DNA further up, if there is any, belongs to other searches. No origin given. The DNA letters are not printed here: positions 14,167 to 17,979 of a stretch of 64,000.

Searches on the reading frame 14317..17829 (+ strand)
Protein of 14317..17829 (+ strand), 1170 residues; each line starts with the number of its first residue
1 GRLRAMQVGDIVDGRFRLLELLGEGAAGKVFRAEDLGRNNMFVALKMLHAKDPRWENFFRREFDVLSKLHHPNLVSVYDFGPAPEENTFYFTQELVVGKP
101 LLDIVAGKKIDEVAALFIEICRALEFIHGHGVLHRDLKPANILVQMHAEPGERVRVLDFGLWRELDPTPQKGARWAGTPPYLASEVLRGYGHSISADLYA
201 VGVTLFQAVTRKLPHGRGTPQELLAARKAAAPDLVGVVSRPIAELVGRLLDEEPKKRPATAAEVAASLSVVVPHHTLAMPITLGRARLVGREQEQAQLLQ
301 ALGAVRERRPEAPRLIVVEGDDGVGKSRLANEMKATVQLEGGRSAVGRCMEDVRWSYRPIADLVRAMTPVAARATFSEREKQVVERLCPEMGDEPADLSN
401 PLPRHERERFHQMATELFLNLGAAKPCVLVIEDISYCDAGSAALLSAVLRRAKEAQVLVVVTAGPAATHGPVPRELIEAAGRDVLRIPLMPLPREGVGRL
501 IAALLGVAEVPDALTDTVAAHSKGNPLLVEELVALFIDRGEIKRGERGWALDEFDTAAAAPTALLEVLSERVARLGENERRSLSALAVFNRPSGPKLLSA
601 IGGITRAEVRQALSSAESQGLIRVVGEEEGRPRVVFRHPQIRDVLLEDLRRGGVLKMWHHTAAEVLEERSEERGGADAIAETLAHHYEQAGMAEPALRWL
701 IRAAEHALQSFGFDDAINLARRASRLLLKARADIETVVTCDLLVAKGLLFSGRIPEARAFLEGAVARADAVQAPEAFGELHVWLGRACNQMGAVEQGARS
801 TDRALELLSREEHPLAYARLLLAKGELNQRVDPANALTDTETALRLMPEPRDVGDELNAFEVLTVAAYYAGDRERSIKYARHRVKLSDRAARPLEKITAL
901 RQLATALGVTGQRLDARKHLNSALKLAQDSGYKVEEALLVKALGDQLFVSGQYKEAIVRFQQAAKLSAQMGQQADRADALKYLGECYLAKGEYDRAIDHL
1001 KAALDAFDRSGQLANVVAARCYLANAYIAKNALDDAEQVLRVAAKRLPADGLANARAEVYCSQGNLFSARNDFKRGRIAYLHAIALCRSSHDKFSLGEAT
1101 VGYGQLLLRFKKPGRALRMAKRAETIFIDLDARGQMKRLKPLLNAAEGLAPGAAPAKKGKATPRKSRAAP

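Call 7: search_protein_families(library=pfam, proteins=[window:14317-17829:+], max_evalue=0.001)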
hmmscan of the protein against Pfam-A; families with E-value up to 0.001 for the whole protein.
window:14317-17829:+ (1170 aa): 15 families
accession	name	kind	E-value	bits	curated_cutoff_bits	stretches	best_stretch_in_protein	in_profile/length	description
PF00069.31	Pkinase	-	2.1e-41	142.5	31.7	1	17-260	2-254/263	Protein kinase domain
PF07714.23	PK_Tyr_Ser-Thr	-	5.4e-25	88.6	23.1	1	18-259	3-250/258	Protein tyrosine and serine/threonine kinase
PF13191.12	AAA_16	-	9.7e-22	78.7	32.6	1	287-460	1-167/167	AAA ATPase domain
PF13424.12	TPR_12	-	9.7e-17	61.4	30.1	2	976-1045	2-73/77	Tetratricopeptide repeat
PF17874.7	TPR_MalT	-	6.8e-09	35.9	45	1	976-1094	39-158/336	MalT-like TPR region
PF07719.23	TPR_2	-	1.4e-08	34.7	27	1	977-1005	1-29/34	Tetratricopeptide repeat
PF00515.34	TPR_1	-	2.5e-08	33.8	27.8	1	977-1004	1-28/34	Tetratricopeptide repeat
PF14559.12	TPR_19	-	1.6e-07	32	25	1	950-1018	4-66/68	Tetratricopeptide repeat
PF13432.12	TPR_16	-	5.5e-07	30.4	32.7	1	942-1007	2-61/65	Tetratricopeptide repeat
PF17667.7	Pkinase_fungal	-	8.1e-06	25.2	24.1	1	113-198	288-376/387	Fungal protein kinase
PF03109.22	ABC1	-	1.7e-05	24.5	22.9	1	90-168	144-220/244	ABC1 atypical kinase-like domain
PF13401.12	AAA_22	-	6.4e-05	23.7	27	1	313-460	5-121/130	AAA domain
PF14938.12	SNAP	-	0.00027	21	25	1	949-1031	86-167/282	Soluble NSF attachment protein, SNAP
PF12895.13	ANAPC3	-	0.00042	21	27.2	0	951-1024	3-68/82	Anaphase-promoting complex, cyclosome, subunit 3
PF13414.12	TPR_11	-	0.00045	20.3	26.8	0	944-967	1-24/42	TPR repeat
